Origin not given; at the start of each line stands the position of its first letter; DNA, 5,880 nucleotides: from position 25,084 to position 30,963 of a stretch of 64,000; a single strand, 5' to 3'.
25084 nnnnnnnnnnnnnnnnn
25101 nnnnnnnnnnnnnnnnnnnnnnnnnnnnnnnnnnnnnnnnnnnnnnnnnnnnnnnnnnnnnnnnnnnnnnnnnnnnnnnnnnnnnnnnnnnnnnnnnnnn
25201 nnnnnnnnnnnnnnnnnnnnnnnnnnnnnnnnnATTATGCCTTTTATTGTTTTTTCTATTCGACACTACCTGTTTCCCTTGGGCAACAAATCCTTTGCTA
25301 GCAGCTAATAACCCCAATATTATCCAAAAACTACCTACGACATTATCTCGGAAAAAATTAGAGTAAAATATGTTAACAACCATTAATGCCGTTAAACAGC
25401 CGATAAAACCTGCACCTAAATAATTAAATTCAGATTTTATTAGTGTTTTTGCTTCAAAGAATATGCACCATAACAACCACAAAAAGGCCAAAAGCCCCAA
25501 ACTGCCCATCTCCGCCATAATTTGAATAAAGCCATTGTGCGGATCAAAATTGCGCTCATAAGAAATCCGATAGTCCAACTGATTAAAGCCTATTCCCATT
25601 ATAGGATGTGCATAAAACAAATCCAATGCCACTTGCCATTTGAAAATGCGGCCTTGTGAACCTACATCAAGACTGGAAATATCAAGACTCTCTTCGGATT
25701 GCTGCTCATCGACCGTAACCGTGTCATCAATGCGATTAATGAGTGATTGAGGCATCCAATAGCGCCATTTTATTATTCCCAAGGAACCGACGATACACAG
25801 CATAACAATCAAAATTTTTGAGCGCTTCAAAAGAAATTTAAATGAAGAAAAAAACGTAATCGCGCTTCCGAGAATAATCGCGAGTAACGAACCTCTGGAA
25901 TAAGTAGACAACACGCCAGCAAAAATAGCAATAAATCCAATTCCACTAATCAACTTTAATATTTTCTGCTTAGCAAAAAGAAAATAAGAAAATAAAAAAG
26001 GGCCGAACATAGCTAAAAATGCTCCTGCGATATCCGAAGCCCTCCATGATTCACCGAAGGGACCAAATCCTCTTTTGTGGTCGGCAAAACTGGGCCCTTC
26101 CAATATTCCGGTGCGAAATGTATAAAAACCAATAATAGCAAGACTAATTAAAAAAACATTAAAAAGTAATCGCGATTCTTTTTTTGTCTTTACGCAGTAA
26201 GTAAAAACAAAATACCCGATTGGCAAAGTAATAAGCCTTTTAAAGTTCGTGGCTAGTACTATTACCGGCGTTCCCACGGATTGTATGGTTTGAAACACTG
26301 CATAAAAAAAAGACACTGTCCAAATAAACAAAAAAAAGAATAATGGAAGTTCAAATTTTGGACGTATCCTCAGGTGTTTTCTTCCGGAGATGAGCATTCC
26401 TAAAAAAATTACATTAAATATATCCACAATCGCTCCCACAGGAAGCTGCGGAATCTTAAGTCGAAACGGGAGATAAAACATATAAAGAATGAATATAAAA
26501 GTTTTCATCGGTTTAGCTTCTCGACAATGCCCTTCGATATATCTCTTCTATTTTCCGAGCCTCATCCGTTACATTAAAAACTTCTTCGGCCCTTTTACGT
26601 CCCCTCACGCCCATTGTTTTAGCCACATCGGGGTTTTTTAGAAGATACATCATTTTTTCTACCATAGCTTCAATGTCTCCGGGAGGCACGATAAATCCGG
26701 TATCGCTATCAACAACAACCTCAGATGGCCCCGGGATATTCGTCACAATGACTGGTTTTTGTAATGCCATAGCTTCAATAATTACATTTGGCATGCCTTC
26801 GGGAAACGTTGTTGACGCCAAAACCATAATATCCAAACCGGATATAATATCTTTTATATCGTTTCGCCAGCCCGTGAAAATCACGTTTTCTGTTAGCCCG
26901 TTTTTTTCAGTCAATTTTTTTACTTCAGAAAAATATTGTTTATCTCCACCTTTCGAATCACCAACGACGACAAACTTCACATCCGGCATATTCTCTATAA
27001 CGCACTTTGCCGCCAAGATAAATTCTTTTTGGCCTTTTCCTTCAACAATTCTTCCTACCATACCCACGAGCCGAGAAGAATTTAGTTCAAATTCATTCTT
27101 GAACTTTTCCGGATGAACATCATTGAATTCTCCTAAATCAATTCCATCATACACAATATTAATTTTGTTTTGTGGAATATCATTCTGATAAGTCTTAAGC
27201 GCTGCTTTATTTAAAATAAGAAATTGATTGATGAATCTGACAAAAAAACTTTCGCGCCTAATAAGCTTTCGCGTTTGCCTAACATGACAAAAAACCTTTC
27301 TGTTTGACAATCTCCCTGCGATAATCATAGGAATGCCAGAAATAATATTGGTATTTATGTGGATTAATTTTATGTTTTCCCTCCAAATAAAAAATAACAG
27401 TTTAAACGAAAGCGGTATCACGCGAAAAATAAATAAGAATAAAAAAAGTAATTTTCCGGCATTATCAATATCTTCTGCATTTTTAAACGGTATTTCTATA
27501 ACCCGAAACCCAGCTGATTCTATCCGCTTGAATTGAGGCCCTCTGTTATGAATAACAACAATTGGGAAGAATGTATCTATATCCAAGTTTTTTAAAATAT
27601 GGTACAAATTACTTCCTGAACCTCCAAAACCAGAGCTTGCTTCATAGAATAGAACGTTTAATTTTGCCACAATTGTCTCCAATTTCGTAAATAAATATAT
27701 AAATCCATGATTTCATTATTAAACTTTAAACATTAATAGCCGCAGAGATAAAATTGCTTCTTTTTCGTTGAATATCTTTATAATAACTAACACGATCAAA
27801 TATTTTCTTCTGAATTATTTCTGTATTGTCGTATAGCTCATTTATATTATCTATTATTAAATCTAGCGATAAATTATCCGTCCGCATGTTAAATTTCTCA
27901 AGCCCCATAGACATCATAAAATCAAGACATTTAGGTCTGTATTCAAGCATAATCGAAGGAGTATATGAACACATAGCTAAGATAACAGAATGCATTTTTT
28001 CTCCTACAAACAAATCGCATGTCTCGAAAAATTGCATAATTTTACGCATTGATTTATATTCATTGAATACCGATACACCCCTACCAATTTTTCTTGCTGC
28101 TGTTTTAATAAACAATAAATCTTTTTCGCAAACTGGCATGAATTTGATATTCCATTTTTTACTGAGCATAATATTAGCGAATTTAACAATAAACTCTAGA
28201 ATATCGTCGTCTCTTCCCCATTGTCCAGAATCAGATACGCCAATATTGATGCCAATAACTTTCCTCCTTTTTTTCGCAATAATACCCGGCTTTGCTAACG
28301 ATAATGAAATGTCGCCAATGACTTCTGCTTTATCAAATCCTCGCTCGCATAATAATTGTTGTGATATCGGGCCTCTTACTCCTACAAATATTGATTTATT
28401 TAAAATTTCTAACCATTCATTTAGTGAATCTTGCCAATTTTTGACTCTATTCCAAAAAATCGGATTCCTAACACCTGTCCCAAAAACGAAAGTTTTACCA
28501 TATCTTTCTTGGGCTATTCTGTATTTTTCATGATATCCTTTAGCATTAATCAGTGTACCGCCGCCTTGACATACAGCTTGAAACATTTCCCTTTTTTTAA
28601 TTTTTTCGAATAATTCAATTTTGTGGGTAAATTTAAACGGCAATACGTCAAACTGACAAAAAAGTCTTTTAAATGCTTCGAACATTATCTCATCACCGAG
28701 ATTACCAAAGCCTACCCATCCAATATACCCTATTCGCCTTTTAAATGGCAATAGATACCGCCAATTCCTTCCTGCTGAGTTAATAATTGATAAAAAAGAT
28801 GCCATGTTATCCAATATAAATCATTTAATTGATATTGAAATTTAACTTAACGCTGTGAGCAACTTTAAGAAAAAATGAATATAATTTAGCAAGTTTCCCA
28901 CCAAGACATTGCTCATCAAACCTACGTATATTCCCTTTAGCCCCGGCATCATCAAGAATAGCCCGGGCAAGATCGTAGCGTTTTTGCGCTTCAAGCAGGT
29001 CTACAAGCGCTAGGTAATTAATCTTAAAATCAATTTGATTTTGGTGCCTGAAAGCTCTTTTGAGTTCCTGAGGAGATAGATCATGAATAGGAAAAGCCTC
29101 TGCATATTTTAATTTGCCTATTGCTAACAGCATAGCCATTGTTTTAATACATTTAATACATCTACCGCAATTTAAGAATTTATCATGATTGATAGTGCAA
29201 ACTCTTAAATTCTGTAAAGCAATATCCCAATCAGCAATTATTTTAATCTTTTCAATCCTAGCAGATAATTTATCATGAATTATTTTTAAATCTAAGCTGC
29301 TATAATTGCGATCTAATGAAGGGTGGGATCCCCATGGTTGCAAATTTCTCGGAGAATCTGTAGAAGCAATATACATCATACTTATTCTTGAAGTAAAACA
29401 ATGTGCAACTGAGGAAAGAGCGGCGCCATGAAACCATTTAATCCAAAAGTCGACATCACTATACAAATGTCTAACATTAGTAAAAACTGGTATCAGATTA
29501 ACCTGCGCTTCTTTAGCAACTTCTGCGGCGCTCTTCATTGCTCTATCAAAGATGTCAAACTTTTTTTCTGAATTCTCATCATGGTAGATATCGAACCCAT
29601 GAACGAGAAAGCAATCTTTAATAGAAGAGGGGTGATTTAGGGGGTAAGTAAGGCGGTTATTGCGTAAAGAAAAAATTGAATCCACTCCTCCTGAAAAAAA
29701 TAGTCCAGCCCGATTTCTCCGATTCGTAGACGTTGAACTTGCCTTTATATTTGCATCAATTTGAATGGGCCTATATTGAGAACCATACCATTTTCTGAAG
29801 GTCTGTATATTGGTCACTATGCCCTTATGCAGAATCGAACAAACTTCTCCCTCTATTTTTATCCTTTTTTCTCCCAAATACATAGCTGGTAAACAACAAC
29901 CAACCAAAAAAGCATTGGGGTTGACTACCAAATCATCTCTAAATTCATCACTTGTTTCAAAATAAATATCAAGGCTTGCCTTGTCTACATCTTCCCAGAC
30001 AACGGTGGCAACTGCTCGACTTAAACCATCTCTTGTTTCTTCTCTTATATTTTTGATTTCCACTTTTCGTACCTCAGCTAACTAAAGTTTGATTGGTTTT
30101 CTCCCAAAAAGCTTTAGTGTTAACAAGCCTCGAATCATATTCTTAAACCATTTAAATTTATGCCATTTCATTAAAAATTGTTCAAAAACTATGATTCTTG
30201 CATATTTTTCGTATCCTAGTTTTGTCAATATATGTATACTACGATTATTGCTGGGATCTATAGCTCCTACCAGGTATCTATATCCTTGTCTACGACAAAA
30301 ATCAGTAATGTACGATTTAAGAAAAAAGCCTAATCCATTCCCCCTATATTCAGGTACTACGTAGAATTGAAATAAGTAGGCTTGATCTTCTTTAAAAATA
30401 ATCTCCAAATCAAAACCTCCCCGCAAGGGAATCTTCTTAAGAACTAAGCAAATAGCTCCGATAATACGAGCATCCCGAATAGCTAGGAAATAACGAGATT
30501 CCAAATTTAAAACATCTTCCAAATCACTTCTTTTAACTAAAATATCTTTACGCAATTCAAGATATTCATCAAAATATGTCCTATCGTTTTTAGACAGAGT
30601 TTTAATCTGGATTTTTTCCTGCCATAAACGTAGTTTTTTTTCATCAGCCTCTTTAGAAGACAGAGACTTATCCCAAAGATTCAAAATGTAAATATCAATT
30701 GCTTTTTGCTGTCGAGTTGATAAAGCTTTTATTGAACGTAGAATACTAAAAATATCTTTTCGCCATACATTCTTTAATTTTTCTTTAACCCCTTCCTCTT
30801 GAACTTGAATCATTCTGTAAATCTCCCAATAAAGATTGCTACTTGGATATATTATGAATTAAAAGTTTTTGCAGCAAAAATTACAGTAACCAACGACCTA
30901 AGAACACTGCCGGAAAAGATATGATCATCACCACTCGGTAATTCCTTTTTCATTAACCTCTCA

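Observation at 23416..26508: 1030-aa fusion of Wzy/O-antigen-ligase-like membrane domain with a periplasmic parallel beta-helix domain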

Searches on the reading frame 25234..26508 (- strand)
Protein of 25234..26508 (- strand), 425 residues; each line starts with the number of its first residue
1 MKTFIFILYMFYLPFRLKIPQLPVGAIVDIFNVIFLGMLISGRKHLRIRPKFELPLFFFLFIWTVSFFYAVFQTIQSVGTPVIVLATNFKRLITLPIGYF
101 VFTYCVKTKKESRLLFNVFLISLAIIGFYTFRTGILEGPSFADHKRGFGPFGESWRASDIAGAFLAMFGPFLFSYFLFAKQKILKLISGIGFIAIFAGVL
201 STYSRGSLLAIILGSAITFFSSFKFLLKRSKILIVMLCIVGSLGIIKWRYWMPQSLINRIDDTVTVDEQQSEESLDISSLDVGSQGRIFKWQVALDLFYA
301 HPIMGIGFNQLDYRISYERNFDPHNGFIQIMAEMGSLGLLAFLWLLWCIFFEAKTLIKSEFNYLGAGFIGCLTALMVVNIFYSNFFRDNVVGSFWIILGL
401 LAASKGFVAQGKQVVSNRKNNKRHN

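Call 79: search_solved_structures(query=A3, max_evalue=1, show_alignments=2)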
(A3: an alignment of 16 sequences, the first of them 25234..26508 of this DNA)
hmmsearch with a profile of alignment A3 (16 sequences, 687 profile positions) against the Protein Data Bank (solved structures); distinct sequences matched with E-value up to 1: 5.
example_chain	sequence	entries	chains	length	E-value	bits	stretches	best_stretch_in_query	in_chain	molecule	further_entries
7tpg_B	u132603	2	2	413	1.1e-15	60.7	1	197-366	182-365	Putative cell surface polysaccharide polymerase/ligase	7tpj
9rmk_A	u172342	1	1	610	0.027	16.4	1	205-342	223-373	Oligosaccharyltransferase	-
5jwy_A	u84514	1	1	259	0.29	13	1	80-129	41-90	Phosphatidylglycerophosphatase B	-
8bm3_A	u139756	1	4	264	0.3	13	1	80-129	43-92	Phosphatidylglycerophosphatase B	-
4px7_A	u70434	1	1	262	0.3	12.9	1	80-129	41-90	Phosphatidylglycerophosphatase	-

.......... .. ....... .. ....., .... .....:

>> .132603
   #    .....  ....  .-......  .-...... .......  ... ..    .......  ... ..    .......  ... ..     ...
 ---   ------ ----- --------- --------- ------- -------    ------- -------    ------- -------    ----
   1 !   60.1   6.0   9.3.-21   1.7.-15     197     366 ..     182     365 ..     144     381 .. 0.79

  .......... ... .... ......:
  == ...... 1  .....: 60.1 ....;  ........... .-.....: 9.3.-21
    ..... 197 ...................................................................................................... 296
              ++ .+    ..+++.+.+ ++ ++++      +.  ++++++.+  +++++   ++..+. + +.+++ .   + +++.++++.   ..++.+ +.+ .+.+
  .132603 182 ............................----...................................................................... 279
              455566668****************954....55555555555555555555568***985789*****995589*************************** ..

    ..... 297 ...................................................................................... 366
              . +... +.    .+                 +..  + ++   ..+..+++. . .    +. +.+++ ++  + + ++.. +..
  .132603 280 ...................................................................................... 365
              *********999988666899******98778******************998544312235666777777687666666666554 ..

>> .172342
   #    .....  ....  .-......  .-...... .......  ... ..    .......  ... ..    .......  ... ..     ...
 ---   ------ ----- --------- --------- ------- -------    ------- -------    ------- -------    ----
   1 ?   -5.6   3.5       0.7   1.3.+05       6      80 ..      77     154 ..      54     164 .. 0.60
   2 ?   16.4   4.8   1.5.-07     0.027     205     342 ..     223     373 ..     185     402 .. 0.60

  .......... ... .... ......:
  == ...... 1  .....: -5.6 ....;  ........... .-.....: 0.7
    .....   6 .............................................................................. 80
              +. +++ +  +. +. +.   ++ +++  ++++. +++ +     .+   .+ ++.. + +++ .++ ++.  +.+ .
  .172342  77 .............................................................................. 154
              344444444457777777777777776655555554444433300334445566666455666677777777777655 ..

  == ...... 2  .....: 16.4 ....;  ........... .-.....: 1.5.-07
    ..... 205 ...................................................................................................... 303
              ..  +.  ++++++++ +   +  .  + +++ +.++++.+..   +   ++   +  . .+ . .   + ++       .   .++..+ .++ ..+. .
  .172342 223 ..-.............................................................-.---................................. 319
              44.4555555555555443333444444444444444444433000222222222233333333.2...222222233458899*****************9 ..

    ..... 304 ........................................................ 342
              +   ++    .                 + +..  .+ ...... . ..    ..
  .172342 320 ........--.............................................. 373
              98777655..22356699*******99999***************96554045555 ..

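Call 80: search_protein_families(library=ncbifam, alignment_id=A3, max_evalue=0.001)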
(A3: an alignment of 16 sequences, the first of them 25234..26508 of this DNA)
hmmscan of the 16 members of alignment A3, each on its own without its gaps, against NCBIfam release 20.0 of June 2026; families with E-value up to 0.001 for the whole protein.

A. member 1, window:25234-26508:- (425 aa): 3 families
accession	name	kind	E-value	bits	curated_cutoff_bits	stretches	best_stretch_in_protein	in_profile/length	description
TIGR03097.1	PEP_O_lig_1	hypoth_equivalog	7.5e-19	67.9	188.1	1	22-373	46-368/408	putative O-glycosylation ligase, exosortase A system-associated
NF058641.1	TfpM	equivalog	5.2e-08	32.3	600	1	275-375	235-328/421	O-linking oligosaccharyltransferase TfpM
TIGR00947.1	2A73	equivalog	3.5e-05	23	366.4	1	170-404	183-422/425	IctB family putative bicarbonate transporter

B. families by the number of members that match (of 16 scanned): 10 families
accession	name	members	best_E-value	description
TIGR03097.1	PEP_O_lig_1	15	1.2e-19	putative O-glycosylation ligase, exosortase A system-associated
TIGR00947.1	2A73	12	8.8e-18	IctB family putative bicarbonate transporter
NF058641.1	TfpM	10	1.3e-11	O-linking oligosaccharyltransferase TfpM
NF041518.1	choice_anch_Q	3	9.6e-07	choice-of-anchor Q domain-containing protein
NF047854.1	LIC10774_subfam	2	2e-07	LIC10774/LIC10365 family surface protein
NF012031.0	PRK15487.1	1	1.3e-12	O-antigen ligase RfaL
TIGR04370.1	glyco_rpt_poly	1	8.8e-06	oligosaccharide repeat unit polymerase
NF041899.1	pec_ly_PelN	1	2.2e-05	pectate lyase PelN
NF047897.1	LctobiosidLnbX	1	0.00012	lacto-N-biosidase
NF038300.1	EPS_HpsL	1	0.00037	hormogonium polysaccharide biosynthesis protein HpsL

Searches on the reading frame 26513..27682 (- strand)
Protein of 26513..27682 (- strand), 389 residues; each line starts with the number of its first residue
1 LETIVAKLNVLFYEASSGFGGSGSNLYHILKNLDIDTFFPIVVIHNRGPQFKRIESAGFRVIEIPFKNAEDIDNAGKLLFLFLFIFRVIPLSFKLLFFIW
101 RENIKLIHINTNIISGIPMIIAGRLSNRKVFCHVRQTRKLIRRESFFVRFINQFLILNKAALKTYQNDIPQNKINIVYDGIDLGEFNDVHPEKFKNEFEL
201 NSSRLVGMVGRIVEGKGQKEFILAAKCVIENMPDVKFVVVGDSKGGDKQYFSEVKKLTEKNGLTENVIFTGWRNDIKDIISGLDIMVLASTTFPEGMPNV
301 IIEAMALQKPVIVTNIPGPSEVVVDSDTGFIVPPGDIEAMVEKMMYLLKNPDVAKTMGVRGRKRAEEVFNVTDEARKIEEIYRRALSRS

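Call 6: search_protein_families(library=pfam, proteins=[window:26513-27682:-], max_evalue=0.001)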
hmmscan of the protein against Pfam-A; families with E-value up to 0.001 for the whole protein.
window:26513-27682:- (389 aa): 2 families
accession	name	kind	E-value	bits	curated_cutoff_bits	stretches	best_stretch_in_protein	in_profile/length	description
PF00534.26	Glycos_transf_1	-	6.7e-39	133.6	26.4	1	193-364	5-172/172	Glycosyl transferases group 1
PF13692.12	Glyco_trans_1_4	-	1.6e-34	119.6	27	1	205-350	3-142/142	Glycosyl transferases group 1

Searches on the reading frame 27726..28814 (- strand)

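Call 7: search_protein_families(library=pfam, proteins=[window:27726-28814:-], max_evalue=0.001)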
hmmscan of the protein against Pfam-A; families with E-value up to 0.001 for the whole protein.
window:27726-28814:- (362 aa): 1 family
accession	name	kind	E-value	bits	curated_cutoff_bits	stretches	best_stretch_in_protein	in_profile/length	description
PF04230.19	PS_pyruv_trans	-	4.6e-22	79.7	25.3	1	38-292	1-278/280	Polysaccharide pyruvyl transferase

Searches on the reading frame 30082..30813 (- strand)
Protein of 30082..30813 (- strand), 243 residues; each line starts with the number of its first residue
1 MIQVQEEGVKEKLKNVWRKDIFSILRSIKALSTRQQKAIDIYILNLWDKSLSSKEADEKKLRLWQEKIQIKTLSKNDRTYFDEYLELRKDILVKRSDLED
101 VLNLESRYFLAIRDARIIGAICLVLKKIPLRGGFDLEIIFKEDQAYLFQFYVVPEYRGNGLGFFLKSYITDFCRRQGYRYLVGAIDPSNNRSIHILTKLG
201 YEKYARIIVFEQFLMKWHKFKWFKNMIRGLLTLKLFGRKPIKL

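Call 7: search_protein_families(library=pfam, proteins=[window:30082-30813:-], max_evalue=0.001)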
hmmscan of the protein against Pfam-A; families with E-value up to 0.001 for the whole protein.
window:30082-30813:- (243 aa): 4 families
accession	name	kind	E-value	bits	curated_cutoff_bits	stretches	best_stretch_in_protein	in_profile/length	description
PF00583.31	Acetyltransf_1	-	1.6e-13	51.4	20.7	1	94-201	22-116/116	Acetyltransferase (GNAT) family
PF08445.16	FR47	-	2.3e-08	34.3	22.1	1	139-204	16-80/86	FR47-like protein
PF13508.13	Acetyltransf_7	-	2.6e-06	28.2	27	1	106-202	3-83/84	Acetyltransferase (GNAT) domain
PF13302.13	Acetyltransf_3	-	6e-05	24.2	25.4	1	146-201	81-137/138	Acetyltransferase (GNAT) domain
